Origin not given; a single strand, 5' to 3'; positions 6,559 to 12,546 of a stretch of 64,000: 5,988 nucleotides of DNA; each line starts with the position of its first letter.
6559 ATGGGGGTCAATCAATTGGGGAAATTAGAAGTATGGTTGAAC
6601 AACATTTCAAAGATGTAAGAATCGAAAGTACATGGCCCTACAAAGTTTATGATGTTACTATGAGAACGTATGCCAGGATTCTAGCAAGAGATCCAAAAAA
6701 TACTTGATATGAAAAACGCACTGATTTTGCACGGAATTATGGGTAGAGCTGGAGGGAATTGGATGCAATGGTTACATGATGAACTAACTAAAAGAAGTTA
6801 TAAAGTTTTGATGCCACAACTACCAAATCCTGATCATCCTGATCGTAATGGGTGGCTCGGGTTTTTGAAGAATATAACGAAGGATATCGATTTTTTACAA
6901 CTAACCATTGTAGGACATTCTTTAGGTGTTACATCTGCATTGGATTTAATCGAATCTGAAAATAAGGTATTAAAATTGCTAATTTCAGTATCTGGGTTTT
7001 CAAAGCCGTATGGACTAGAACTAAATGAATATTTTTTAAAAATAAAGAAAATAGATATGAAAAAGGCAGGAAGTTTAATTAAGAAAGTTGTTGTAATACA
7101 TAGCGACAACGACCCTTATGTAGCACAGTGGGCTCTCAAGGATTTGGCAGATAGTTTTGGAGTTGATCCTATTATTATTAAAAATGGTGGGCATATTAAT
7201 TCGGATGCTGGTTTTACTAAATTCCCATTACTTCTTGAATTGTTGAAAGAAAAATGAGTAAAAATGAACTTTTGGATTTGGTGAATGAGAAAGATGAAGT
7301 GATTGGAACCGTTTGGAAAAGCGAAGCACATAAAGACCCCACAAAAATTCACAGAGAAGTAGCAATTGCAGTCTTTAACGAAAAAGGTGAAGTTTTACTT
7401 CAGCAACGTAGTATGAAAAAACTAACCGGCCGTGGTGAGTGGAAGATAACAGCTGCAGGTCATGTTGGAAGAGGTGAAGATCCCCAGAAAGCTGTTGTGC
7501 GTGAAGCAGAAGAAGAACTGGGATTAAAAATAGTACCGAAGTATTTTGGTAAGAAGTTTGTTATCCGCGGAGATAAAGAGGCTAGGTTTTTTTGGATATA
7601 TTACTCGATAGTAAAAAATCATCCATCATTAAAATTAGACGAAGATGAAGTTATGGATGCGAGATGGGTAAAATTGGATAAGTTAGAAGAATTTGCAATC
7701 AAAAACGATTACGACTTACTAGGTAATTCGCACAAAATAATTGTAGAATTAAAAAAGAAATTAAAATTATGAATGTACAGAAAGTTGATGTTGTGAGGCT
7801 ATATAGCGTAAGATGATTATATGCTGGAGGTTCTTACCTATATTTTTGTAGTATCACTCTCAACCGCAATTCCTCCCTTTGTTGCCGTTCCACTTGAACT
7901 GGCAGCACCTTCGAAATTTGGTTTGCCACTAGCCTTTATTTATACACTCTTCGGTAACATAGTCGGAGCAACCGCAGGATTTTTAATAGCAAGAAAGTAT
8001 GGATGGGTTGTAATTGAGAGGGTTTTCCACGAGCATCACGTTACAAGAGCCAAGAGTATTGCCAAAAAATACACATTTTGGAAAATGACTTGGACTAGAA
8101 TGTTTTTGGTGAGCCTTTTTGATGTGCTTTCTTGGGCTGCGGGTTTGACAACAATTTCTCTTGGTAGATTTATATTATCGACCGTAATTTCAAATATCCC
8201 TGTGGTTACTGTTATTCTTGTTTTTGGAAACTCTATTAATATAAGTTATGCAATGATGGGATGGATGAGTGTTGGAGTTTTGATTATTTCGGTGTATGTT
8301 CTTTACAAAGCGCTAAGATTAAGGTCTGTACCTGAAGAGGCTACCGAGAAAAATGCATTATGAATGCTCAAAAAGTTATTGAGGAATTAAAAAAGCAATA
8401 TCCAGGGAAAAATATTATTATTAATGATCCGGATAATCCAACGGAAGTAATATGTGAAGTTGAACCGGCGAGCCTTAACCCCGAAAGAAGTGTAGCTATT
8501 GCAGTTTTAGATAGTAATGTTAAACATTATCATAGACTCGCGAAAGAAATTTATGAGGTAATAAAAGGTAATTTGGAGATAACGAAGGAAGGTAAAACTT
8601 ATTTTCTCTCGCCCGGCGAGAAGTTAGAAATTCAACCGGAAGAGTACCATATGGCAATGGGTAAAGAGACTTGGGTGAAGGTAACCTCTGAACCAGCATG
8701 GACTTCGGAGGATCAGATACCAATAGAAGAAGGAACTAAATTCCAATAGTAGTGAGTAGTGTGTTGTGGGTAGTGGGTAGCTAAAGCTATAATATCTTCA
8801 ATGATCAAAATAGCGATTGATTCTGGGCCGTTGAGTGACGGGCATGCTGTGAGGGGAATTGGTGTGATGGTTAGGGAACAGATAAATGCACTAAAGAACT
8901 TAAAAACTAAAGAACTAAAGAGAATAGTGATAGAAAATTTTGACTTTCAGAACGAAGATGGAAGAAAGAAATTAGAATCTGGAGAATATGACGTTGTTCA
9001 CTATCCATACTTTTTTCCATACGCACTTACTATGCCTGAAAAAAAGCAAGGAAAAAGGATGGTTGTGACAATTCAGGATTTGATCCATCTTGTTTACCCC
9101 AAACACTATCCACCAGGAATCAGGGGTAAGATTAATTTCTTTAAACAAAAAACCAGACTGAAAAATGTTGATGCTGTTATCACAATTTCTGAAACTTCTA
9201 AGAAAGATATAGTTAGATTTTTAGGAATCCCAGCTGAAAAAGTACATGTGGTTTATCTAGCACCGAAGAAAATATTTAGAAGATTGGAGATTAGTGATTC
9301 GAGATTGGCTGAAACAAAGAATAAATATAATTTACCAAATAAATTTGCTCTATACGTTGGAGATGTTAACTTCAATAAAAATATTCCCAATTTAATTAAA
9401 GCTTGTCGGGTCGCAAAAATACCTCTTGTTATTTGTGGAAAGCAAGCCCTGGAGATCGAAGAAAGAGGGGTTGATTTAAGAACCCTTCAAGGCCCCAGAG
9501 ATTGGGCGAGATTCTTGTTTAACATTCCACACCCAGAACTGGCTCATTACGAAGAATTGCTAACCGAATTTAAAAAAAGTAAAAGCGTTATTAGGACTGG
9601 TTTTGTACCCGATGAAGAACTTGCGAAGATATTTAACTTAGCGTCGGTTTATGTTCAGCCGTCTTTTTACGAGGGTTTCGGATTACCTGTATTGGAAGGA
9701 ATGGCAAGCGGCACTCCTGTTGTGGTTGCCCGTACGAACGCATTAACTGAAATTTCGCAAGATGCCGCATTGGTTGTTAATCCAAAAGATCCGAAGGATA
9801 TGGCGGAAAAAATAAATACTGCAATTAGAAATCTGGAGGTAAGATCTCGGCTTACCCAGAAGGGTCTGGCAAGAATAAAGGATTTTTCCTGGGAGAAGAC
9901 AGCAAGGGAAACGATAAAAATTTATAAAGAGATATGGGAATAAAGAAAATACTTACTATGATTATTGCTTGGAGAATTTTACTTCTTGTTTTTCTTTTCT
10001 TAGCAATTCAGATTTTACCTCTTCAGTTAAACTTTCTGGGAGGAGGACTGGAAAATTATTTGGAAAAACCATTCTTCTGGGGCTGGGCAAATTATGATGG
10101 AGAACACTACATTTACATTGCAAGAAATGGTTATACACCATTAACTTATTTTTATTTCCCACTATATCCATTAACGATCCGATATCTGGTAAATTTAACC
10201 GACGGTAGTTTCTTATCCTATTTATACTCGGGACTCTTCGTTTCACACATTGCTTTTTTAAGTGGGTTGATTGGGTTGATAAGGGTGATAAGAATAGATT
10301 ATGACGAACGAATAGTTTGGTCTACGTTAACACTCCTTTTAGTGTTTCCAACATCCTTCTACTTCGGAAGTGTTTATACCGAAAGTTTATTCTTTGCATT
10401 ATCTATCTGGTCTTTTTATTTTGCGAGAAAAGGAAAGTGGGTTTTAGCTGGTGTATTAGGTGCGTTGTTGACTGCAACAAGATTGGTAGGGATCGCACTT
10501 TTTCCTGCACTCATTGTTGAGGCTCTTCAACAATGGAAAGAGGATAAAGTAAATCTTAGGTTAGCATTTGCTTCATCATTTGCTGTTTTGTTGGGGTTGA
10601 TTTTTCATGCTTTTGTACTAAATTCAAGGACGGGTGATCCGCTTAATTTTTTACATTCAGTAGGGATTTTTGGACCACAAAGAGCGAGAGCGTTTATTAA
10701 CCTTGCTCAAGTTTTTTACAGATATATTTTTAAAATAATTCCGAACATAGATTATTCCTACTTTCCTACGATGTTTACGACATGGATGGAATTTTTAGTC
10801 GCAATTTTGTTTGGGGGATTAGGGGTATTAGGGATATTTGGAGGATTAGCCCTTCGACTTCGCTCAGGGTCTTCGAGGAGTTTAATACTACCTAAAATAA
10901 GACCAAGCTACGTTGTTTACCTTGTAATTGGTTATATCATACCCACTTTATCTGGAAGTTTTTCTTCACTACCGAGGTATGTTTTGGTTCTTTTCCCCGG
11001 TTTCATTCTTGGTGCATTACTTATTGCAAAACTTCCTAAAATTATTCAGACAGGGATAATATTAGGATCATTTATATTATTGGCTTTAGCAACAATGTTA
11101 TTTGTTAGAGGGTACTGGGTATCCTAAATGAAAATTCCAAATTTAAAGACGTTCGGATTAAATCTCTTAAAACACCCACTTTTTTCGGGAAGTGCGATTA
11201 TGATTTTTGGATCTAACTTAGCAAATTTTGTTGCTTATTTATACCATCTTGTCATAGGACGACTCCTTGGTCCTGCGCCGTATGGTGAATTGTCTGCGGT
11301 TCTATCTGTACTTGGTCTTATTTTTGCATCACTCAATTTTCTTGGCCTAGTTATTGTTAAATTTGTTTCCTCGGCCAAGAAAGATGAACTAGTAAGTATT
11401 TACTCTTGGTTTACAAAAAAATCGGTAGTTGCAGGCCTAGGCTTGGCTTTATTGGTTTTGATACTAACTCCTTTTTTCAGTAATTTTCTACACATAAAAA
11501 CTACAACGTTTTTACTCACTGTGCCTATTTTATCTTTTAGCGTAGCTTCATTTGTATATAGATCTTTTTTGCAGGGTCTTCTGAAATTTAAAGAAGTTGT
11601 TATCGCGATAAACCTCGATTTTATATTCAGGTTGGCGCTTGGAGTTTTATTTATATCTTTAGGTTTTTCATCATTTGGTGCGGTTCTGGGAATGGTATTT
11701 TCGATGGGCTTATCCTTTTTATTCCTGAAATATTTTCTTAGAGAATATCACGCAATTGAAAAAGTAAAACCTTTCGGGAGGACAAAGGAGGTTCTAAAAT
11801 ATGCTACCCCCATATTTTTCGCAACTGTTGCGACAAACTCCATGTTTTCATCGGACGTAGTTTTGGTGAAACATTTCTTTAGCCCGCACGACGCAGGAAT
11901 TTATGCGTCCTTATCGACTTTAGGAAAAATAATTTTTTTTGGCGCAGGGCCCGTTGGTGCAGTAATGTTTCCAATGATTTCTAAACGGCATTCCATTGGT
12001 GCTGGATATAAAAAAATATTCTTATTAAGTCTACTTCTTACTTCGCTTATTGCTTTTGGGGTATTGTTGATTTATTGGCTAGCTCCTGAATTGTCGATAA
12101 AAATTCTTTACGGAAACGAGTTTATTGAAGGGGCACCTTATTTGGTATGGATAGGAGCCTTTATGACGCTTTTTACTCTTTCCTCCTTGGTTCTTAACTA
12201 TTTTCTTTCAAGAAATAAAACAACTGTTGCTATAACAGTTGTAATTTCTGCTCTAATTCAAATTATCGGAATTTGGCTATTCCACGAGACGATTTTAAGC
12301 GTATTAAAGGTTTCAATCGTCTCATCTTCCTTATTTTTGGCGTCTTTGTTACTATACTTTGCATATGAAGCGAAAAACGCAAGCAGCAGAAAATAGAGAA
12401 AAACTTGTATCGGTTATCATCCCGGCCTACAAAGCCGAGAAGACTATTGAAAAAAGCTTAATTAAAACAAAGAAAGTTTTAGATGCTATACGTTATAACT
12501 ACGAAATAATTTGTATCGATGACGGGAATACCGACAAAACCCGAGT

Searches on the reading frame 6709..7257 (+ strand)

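Call 72: search_protein_families(library=pfam, proteins=[window:6709-7257:+], max_evalue=0.01)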
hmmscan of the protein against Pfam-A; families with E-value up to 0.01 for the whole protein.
window:6709-7257:+ (182 aa): 3 families
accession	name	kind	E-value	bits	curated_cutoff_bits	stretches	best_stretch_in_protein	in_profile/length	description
PF06821.19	Ser_hydrolase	-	9.4e-22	78.2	22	1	5-180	2-171/172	Serine hydrolase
PF00561.26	Abhydrolase_1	-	1.4e-05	25.4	25.8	0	5-107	4-113/245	alpha/beta hydrolase fold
PF12697.13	Abhydrolase_6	-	2.7e-05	25.4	26.3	0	5-86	2-85/217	Alpha/beta hydrolase family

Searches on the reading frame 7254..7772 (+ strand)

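Call 72: search_protein_families(library=pfam, proteins=[window:7254-7772:+], max_evalue=0.01)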
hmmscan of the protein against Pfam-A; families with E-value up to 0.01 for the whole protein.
window:7254-7772:+ (172 aa): 2 families
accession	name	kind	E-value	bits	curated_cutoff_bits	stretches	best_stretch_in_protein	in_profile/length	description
PF00293.34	NUDIX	-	8e-22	78.1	21.1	1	32-147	2-121/134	NUDIX domain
PF14815.12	NUDIX_4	-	0.00024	21.3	35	1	37-149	2-103/113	NUDIX domain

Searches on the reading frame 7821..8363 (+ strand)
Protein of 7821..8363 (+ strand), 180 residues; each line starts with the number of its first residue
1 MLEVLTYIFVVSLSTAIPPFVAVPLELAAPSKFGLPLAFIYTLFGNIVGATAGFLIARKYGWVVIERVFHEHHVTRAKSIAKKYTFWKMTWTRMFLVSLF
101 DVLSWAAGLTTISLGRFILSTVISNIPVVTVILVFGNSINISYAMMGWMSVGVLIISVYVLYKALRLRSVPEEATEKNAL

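Call 72: search_protein_families(library=pfam, proteins=[window:7821-8363:+], max_evalue=0.01)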
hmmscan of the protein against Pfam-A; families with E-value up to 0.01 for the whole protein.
window:7821-8363:+ (180 aa): 1 family
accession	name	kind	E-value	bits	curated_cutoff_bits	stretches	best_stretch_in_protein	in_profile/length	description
PF09335.16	VTT_dom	-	6.8e-13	49.6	33.9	1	27-137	8-122/123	VTT domain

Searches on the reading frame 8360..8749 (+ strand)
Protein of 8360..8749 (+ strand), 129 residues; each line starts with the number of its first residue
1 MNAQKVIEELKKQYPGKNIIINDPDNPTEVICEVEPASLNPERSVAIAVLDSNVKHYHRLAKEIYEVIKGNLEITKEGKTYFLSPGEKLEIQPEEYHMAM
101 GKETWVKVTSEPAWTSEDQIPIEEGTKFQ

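Call 72: search_protein_families(library=pfam, proteins=[window:8360-8749:+], max_evalue=0.01)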
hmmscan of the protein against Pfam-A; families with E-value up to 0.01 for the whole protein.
window:8360-8749:+ (129 aa): 1 family
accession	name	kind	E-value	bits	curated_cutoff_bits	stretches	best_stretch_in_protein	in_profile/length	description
PF07883.17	Cupin_2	-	2.3e-05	24.4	27.2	1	54-97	12-54/70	Cupin domain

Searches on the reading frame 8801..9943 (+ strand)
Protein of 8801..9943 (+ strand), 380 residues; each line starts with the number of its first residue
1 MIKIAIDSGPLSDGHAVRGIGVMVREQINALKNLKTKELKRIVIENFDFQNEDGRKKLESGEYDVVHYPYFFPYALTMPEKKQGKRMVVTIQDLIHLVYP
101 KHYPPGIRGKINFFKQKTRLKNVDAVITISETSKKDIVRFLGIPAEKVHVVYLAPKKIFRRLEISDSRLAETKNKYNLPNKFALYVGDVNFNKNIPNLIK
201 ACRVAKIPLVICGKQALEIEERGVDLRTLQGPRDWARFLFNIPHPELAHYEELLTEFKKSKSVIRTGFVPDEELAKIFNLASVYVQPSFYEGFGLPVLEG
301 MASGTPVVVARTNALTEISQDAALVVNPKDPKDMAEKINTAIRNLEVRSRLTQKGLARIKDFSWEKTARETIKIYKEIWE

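Call 50: search_protein_families(library=pfam, proteins=[window:8801-9943:+], max_evalue=0.0001)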
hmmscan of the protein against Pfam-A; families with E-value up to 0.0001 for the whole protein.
window:8801-9943:+ (380 aa): 6 families
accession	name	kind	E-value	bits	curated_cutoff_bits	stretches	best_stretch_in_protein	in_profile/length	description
PF00534.26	Glycos_transf_1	-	3.5e-28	98.7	26.4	1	174-355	9-169/172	Glycosyl transferases group 1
PF13692.12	Glyco_trans_1_4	-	7.3e-21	75.3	27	1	249-344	48-142/142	Glycosyl transferases group 1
PF13439.12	Glyco_transf_4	-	3.4e-13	50.4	28.5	1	55-152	65-163/170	Glycosyltransferase Family 4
PF13524.12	Glyco_trans_1_2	-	9e-09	35.9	25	1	262-370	28-141/144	Glycosyl transferase-like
PF20706.3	GT4-conflict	-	5.1e-08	32.7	26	1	267-370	267-384/385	Family 4 Glycosyltransferase in conflict systems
PF13579.12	Glyco_trans_4_4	-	6.3e-07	30.3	29.7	1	55-152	64-156/158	Glycosyl transferase 4-like domain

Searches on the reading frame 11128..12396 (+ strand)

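Call 50: search_protein_families(library=pfam, proteins=[window:11128-12396:+], max_evalue=0.0001)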
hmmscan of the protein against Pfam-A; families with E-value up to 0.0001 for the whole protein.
window:11128-12396:+ (422 aa): 2 families
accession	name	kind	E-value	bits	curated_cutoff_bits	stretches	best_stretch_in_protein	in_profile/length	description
PF01943.22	Polysacc_synt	-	3.2e-19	69.9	28.2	1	24-286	6-272/274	Polysaccharide biosynthesis protein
PF13440.11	Polysacc_synt_3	-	4.4e-14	52.8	23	1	42-334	1-290/293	Polysaccharide biosynthesis protein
